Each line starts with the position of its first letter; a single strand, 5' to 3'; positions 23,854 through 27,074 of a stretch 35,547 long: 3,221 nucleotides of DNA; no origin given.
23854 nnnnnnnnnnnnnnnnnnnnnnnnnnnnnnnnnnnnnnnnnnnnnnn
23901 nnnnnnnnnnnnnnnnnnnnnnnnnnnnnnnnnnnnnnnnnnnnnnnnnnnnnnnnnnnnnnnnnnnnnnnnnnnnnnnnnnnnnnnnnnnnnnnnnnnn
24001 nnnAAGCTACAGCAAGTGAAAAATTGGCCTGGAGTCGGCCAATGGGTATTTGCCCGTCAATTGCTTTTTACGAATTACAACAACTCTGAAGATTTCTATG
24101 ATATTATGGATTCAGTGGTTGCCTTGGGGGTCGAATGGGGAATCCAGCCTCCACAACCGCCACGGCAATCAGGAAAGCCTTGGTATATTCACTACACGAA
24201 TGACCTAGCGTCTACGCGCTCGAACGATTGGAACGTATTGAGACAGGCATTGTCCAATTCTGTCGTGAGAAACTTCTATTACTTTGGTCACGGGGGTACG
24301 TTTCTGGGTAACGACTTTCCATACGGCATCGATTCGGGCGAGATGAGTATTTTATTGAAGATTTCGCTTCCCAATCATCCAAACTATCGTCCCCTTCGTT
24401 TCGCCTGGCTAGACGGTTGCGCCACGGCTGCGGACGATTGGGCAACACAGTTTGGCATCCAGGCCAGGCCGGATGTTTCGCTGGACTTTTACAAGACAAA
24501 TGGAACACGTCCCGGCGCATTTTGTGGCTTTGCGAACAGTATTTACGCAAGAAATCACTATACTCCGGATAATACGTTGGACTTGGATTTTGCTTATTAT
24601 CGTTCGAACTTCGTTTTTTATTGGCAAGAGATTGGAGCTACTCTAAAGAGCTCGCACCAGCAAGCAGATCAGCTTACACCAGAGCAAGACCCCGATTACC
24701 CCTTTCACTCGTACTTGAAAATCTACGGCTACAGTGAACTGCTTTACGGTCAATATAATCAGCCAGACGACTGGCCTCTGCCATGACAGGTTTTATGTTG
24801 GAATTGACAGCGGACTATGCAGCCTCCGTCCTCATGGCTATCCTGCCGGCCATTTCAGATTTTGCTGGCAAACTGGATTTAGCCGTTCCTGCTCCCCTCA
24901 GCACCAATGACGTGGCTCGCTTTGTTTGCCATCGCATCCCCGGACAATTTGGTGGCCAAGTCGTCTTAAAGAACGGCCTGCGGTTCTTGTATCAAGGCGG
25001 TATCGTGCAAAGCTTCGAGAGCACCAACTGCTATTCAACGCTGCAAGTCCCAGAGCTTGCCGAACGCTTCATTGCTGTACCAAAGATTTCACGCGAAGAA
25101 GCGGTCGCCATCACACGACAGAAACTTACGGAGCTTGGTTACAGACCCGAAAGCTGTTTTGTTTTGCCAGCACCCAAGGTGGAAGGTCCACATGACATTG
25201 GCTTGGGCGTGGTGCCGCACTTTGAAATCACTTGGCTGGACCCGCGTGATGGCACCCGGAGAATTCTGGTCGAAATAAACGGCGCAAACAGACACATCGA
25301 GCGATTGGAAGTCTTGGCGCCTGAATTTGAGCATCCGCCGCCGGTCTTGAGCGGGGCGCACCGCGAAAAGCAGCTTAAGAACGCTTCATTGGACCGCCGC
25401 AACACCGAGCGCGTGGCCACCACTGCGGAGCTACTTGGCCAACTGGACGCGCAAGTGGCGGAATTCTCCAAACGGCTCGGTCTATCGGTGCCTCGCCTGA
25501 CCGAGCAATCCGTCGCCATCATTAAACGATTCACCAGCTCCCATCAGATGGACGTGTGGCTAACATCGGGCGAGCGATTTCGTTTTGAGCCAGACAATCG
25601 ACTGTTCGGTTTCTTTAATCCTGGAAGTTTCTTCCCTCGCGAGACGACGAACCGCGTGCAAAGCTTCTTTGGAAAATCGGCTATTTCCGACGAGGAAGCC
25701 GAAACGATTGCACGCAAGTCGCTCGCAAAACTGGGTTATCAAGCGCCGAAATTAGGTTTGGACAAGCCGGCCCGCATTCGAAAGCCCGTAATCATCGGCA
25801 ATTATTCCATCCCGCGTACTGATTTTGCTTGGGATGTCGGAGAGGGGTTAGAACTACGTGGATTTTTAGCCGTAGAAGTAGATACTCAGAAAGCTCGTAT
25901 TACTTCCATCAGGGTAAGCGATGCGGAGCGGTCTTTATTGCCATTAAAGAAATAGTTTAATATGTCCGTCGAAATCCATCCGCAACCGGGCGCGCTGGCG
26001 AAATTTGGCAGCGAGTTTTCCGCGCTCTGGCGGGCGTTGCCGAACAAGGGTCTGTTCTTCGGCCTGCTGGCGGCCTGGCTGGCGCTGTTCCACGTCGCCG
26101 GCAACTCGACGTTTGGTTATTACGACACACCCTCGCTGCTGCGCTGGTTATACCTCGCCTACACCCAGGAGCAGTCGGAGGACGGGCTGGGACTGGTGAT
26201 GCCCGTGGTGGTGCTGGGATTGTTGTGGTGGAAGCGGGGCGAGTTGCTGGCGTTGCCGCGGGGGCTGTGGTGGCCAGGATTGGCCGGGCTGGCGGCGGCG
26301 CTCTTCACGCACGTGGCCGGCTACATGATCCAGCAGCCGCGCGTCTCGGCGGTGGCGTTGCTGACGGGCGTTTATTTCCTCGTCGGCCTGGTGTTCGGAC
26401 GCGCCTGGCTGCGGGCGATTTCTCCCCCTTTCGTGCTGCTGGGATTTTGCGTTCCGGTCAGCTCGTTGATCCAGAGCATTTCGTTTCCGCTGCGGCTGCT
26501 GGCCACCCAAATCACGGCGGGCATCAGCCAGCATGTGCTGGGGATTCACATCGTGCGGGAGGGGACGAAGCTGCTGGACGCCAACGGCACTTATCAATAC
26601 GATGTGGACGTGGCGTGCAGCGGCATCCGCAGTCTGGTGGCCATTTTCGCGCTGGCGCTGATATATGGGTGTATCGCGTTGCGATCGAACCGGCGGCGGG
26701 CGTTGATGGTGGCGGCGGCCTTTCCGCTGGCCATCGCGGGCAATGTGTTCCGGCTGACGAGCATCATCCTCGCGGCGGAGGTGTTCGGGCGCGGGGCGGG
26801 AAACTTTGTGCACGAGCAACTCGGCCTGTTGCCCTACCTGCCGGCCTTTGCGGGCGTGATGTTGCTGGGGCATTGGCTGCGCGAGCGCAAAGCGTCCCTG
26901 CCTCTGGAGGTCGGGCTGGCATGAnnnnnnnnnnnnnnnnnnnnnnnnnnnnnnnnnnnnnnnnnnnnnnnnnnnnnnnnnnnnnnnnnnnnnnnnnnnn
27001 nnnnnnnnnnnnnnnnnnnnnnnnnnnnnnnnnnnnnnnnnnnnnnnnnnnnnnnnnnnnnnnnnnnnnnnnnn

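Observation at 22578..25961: Lower-G+C two-gene island (clan-CD-like protease plus tandem-PepSY partner) inserted immediately upstream of the exosortase gene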

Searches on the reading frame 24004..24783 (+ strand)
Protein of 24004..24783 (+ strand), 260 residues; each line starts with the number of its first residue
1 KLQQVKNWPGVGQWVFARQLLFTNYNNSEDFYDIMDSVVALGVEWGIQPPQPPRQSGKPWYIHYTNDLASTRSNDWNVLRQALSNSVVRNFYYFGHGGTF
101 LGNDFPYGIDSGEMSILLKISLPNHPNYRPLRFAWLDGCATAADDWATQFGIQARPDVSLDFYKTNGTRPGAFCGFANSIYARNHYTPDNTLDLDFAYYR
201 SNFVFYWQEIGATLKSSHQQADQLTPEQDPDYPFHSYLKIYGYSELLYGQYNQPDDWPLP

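Call 29: search_solved_structures(query=A3, max_evalue=10, show_alignments=2)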
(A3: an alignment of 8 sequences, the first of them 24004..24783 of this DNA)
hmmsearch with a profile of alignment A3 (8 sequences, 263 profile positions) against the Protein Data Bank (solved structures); distinct sequences matched with E-value up to 10: 2.
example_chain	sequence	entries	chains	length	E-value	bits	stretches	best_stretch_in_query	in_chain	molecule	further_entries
5xbc_A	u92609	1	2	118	0.52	13.4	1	122-181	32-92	nsp1 protein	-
6hqw_A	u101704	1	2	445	1.5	11.9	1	48-121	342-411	Cytochrome P450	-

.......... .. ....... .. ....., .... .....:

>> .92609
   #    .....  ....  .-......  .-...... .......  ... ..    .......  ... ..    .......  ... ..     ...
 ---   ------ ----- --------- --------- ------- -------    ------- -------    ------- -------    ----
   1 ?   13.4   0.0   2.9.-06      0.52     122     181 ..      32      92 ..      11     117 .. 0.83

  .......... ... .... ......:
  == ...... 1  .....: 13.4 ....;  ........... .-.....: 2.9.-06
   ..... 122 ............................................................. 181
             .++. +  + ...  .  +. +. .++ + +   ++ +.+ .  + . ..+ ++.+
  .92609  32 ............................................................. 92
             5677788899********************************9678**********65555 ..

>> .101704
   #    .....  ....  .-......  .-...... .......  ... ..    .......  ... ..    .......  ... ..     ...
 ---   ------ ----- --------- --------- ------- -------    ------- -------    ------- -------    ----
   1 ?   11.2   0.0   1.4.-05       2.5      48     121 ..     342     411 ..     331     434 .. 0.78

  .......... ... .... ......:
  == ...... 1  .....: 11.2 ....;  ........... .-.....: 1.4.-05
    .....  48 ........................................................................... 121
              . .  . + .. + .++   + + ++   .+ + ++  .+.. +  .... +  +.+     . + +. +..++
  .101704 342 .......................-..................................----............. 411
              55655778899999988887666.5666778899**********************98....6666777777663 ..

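Call 33: predict_structure(alignment_id=A3)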
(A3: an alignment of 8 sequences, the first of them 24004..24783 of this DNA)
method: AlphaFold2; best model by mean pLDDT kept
length: 260 residues; sequences in the alignment: 8
mean_pLDDT: 60.2   pTM: 0.65
mean pLDDT of the five models: 60.2, 48.4, 48.3, 44.9, 44.2
residues with pLDDT >= 90: 1; 70-90: 91; 50-70: 92; < 50: 76
segments of 3 or more residues with pLDDT < 50: 1-10, 21-24, 39-71, 157-170, 252-260
pLDDT, mean of each block of 10 residues (from residue 1): 34 63 51 51 41 37 43 63 73 71 68 73 54 70 67 53 46 65 55 70 78 85 75 67 69 40
secondary structure, 60 per line:
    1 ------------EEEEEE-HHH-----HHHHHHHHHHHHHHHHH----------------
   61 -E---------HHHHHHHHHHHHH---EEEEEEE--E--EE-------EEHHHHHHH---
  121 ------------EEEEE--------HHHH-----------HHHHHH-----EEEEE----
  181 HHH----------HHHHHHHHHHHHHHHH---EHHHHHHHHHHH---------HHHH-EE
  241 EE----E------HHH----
elements in order: E13-18 H28-44 H72-84 E88-94 H111-117 E133-137 H146-149 H161-166 E172-176 H194-209 H214-224 H234-237 E239-242
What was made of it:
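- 24004..24783 (+): Clan-CD (caspase/gingipain/legumain-fold) domain of gene 1. The His480 codon is at 24289-24291 and the Cys523 codon at 24418-24420. The AlphaFold2 model has pLDDT 60 and pTM 0.65 (call 33).
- On Clan CD cysteine peptidases (caspase-haemoglobinase fold): The model is of moderate confidence (pLDDT 60, pTM 0.65; call 33). In the model, strands 88-94 and 133-137 end just before them (call 33).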

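Call 73: fold_search(model_id=the predicted structure, library=pdb)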
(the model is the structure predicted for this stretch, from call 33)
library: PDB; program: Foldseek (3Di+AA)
matches with E <= 10: 353; with E <= 0.001: 3
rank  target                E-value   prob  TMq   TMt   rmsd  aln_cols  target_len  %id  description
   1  4n6o_A                9.1e-05  1.00  0.46  0.45  10.3       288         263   16  Crystal structure of reduced legumain in complex with cystatin E/M (released 2015-02-11)
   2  7fqi_B                6.7e-04  1.00  0.47  0.47   8.5       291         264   15  Crystal Structure of human Legumain in complex with (2S)-N-[(1S)-3-amino-1-cyano-3-oxopropyl]-1-[1-[4-[(2,4-difluoroph (released 2023-10-11)
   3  4noj                  9.8e-04  0.98  0.43  0.43  10.1       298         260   14  Crystal structure of the mature form of asparaginyl endopeptidase (AEP)/Legumain activated at pH 3.5 (released 2014-02-19)
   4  1gqf_B                1.1e-03  0.97  0.42  0.42  10.6       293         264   11  Crystal structure of human procaspase-7 (released 2002-01-04)
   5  7f5p_A                1.8e-02  0.84  0.46  0.42   8.7       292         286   12  The crystal structure of VyPAL2-C214A, a dead mutant of VyPAL2 peptide asparaginyl ligase in form I (released 2022-06-29)
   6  7f5q_A                1.8e-02  0.80  0.45  0.43   8.3       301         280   13  The crystal structure of VyPAL2 peptide asparaginyl ligase in its active enzyme form (released 2022-06-29)
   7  7fa0_A                1.9e-02  0.85  0.45  0.43   8.1       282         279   12  The crystal structure of VyPAL2-C214A, a dead mutant of VyPAL2 peptide asparaginyl ligase in form II (released 2022-07-13)
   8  7f5j_A                2.0e-02  0.84  0.45  0.43   8.0       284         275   11  The crystal structure of VyPAL2-I244V, a more efficient mutant of VyPAL2 peptide asparaginyl ligase in its active enzy (released 2022-06-29)
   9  7fa0_B                2.0e-02  0.82  0.45  0.43   8.6       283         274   12  The crystal structure of VyPAL2-C214A, a dead mutant of VyPAL2 peptide asparaginyl ligase in form II (released 2022-07-13)
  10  7f5j_B                2.3e-02  0.89  0.50  0.48   7.9       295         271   11  The crystal structure of VyPAL2-I244V, a more efficient mutant of VyPAL2 peptide asparaginyl ligase in its active enzy (released 2022-06-29)
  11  4jqz_A                2.6e-02  0.75  0.37  0.46   7.0       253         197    9  Human procaspase-3, crystal form 2 (released 2013-05-08)
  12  1i4o_A                2.6e-02  0.72  0.40  0.44   9.4       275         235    9  CRYSTAL STRUCTURE OF THE XIAP/CASPASE-7 COMPLEX (released 2001-03-21)
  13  5ywn                  3.2e-02  0.21  0.26  0.22  13.7       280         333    8  SsCR_L211H-NADP+ (released 2019-03-06)
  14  3s8e_D                3.4e-02  0.66  0.38  0.43   6.8       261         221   10  Phosphorylation regulates assembly of the caspase-6 substrate-binding groove (released 2012-04-11)
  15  4jqy_B                8.3e-02  0.69  0.43  0.51   6.3       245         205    9  Human procaspase-3, crystal form 1 (released 2013-05-08)
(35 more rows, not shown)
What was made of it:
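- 24004..24783 (+): Foldseek: legumain E 9e-5 (call 73).
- On Clan CD cysteine peptidases (caspase-haemoglobinase fold): Foldseek: legumain E 9e-5, procaspase-7 E 1e-3 (call 73).
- A legumain-cystatin complex is the top Foldseek hit (call 73).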

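Call 98: search_dna_similar(query=window:24004-24783:+, collection=plasmids, mode=protein, max_evalue=0.001, max_rows=10)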
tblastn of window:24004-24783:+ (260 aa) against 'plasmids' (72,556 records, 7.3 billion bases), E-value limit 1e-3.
No match.

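Call 99: search_dna_similar(query=window:24004-24783:+, collection=phages, mode=protein, max_evalue=0.001, max_rows=10)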
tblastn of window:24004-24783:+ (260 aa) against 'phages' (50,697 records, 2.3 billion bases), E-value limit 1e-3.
No match.

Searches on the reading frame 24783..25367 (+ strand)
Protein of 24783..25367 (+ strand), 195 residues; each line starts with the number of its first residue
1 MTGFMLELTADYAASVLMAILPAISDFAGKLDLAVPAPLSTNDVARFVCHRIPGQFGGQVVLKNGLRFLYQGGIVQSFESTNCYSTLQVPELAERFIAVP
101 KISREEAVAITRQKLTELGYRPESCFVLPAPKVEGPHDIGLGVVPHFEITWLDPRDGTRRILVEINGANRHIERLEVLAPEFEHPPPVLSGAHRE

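Call 32: find_homologous_proteins(query=A4, max_evalue=0.001)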
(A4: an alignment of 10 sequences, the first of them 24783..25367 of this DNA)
Query A4 (10 sequences) (195 aa, profile of the alignment): 2 proteins with E <= 0.001 among 8000 candidates.
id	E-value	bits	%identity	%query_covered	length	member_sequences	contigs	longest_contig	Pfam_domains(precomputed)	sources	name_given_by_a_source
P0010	5.4e-135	465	55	97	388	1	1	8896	-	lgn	-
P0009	4.9e-134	462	100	100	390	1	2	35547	-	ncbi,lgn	-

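Call 38: search_protein_families(library=pfam, alignment_id=A4, max_evalue=10)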
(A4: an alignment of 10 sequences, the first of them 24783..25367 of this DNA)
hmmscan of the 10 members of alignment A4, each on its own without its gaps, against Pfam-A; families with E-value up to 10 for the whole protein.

A. member 1, window:24783-25367:+ (195 aa): 0 families

B. families by the number of members that match (of 10 scanned): 2 families
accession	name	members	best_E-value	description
PF11142.13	DUF2917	1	0.081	Protein of unknown function (DUF2917)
PF23627.1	LisH_WDR26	1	0.16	WDR26 Lis-homology motif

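Call 48: predict_structure(alignment_id=A6)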
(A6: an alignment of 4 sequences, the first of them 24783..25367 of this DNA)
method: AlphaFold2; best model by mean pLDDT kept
length: 195 residues; sequences in the alignment: 4
mean_pLDDT: 79.6   pTM: 0.75
mean pLDDT of the five models: 79.6, 79.5, 77.2, 74.6, 70.0
residues with pLDDT >= 90: 65; 70-90: 83; 50-70: 27; < 50: 20
segments of 3 or more residues with pLDDT < 50: 1-6, 182-195
pLDDT, mean of each block of 10 residues (from residue 1): 51 86 92 88 89 75 93 87 79 85 92 87 61 83 90 72 92 84 46 40
secondary structure, 60 per line:
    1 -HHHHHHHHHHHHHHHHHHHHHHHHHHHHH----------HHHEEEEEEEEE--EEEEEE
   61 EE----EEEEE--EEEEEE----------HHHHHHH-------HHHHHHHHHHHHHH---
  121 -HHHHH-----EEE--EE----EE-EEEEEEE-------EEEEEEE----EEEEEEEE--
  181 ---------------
elements in order: H2-30 E44-52 E55-62 E67-71 E74-79 H90-96 H104-117 H122-126 E132-134 E146-152 E160-166 E171-178
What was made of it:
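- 24783..25367 (+): Gene 2 module 1: a long helix plus a 4-strand sheet, then a helix plus a 4-strand sheet, i.e. two PepSY/cystatin-like subdomains. The AlphaFold2 model has pLDDT 79.6 and pTM 0.75 (call 48).
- On PepSY domain (PF03413): The model of module 1 (pLDDT 79.6) shows two such units (call 48).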

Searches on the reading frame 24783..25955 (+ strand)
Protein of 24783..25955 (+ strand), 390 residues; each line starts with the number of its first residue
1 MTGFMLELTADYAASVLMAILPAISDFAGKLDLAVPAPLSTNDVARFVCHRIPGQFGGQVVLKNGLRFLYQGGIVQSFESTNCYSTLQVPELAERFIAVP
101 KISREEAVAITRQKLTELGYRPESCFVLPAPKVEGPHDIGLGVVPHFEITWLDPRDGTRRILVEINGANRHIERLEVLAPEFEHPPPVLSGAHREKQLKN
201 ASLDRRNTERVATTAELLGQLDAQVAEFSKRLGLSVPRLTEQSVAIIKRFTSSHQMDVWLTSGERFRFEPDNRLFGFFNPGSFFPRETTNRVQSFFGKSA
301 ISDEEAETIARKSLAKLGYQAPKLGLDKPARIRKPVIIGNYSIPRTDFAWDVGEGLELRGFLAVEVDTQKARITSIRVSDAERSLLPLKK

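Call 3: search_protein_families(library=pfam, proteins=[window:24783-25955:+], max_evalue=1)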
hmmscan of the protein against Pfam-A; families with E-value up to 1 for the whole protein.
window:24783-25955:+ (390 aa): 0 families

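Call 9: find_homologous_proteins(query=window:24783-25955:+)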
Query window:24783-25955:+ (390 aa): 2 proteins with E <= 0.001 among 8000 candidates.
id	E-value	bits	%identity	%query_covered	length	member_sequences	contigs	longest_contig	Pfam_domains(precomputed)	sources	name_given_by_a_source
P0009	2.3e-257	871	100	100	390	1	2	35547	-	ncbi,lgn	-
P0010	1.0e-114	402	48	99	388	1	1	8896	-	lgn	-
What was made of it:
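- Tried and rejected: It found only one relative, even with a 10-module alignment (calls 9, 32).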

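Call 42: search_protein_families(library=ncbifam, proteins=[window:24783-25955:+], max_evalue=0.01)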
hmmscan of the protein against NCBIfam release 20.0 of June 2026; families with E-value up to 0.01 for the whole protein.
window:24783-25955:+ (390 aa): 0 families

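Call 74: search_protein_families(library=padloc, proteins=[window:24783-25955:+], max_evalue=0.1)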
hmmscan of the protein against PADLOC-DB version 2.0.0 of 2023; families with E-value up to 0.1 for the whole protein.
window:24783-25955:+ (390 aa): 0 families

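Call 96: search_protein_families(library=pfam, alignment_id=A9, max_evalue=1)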
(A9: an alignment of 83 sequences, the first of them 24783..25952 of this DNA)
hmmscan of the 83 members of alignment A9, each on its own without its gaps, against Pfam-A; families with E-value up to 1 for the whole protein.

A. member 1, window:24783-25952:+ (390 aa): 0 families

B. families by the number of members that match (of 83 scanned): 25 families
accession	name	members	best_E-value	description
PF03413.25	PepSY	6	2e-05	Peptidase propeptide and YPEB domain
PF16244.11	DUF4901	2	0.015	YcdB, YcdC repeated domain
PF23627.1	LisH_WDR26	1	0.0055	WDR26 Lis-homology motif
PF25317.1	SAM_SMF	1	0.018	SMF/DprA SAM domain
PF25242.1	Ubiquitin_UBP8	1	0.022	UBP8-like, ubiquitin-like domain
PF17875.7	RPA43_OB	1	0.042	RPA43 OB domain in RNA Pol I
PF13190.11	PDGLE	1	0.05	PDGLE domain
PF22847.2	BT_3657-like_N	1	0.084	Arabinosidase BT_3657-like, N-terminal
PF18831.7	LRR_11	1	0.09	Leucine-rich repeat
PF09636.16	XkdW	1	0.11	XkdW protein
PF22730.1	NCC-H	1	0.11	NACHT C-terminal Cysteine and Histidine-containing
PF03867.19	FTZ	1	0.14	Fushi tarazu (FTZ), N-terminal region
PF08831.15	MHCassoc_trimer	1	0.14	Class II MHC-associated invariant chain trimerisation domain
PF11738.13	DUF3298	1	0.15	Protein of unknown function (DUF3298)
PF09373.15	PMBR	1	0.15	Pseudomurein-binding repeat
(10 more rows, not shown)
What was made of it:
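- On PepSY domain (PF03413): Six of 83 family members do hit PF03413, best E 2e-5 (call 96).
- Closest known: FTP/PepSY propeptides of M4 and M36 metallopeptidases. Same: Pfam PepSY hits some gene 2 relatives (call 96).
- Pfam PepSY hits 6 of 83 relatives, best E 2e-5 (call 96).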

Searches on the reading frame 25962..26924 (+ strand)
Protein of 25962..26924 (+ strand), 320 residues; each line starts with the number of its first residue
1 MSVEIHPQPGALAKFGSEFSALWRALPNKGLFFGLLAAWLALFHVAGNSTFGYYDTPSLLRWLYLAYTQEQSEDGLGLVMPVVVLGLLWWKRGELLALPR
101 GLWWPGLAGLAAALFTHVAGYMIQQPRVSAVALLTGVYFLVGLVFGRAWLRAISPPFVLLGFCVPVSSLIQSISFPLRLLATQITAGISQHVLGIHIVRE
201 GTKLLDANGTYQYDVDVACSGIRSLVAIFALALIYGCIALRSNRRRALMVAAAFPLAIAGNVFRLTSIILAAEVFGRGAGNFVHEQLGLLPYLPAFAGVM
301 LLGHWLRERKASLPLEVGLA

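Call 3: search_protein_families(library=pfam, proteins=[window:25962-26924:+], max_evalue=1)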
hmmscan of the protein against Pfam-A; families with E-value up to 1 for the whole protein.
window:25962-26924:+ (320 aa): 3 families
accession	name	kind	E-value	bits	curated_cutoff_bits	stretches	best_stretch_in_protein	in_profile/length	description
PF09721.15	Exosortase_EpsH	-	6e-39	134.4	25.7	1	39-306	4-254/254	Transmembrane exosortase (Exosortase_EpsH)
PF15128.11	T_cell_tran_alt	-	0.033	14.4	27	0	11-54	6-49/92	T-cell leukemia translocation-altered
PF12698.13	ABC2_membrane_3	-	0.84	9.1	31.6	0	106-240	248-346/347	ABC-2 family transporter protein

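Call 42: search_protein_families(library=ncbifam, proteins=[window:25962-26924:+], max_evalue=0.01)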
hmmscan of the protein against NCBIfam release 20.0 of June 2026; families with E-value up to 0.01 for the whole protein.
window:25962-26924:+ (320 aa): 20 families
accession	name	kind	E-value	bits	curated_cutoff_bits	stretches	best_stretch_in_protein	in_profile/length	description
TIGR03109.2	exosort_XrtA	exception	6.9e-33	114.2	208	1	77-306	34-259/261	exosortase A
TIGR02602.1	8TM_EpsH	subfamily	3.5e-26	92.2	105.55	1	77-301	13-235/241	exosortase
TIGR04152.1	exosort_VPLPA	exception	4.4e-25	88.7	400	1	74-298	10-234/486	VPLPA-CTERM-specific exosortase XrtD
NF035943.2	exosort_XrtV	exception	1.5e-22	80.1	313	1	67-307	28-267/270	exosortase V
NF038142.1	exosort_XrtW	exception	3.4e-22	78.5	425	1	74-273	33-231/494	exosortase W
TIGR04178.1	exo_archaeo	signature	2.5e-17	63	23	1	214-307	2-96/97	exosortase/archaeosortase family protein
TIGR04489.1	exosort_XrtO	exception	8.8e-14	51.1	250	1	110-295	62-247/451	exosortase O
NF012182.0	exosortase_XrtQ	exception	1.6e-13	50.7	270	1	65-298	25-250/256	exosortase Q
TIGR03113.1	exosort_XrtB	exception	4.6e-12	46.1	275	1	73-297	28-255/268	exosortase B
TIGR04151.1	exosort_VPDSG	exception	1.1e-11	44.8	300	1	74-269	58-261/306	VPDSG-CTERM-specific exosortase XrtC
TIGR04476.1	exosort_XrtN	exception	4.5e-10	39.2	200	1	118-292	62-232/406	exosortase N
NF033770.1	exosort_XrtT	exception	8.8e-10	37.7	250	1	60-300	16-261/472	exosortase T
TIGR04199.1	exosort_xrtJ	exception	1.4e-05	24.3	200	1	126-271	92-235/522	exosortase J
TIGR03762.1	archaeo_artC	exception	2.8e-05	24.1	100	1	192-293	158-261/274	archaeosortase C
NF033464.1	cyanoexo_CrtC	exception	3.5e-05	23.5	225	1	189-289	159-257/278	cyanoexosortase C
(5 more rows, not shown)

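Call 75: find_related_loci(query=window:25962-26921:+, collection=metagenome_contigs, flank=7000)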
Query window:25962-26921:+ (320 aa) in metagenome_contigs; peptide patterns used: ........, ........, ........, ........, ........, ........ (x = any residue, [..] = any of these).
106 stretches matched a pattern, but none encodes a relative of the query by tblastn (E <= 1e-3).
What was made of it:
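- Tried and rejected: The metagenome scan found nothing (call 75).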
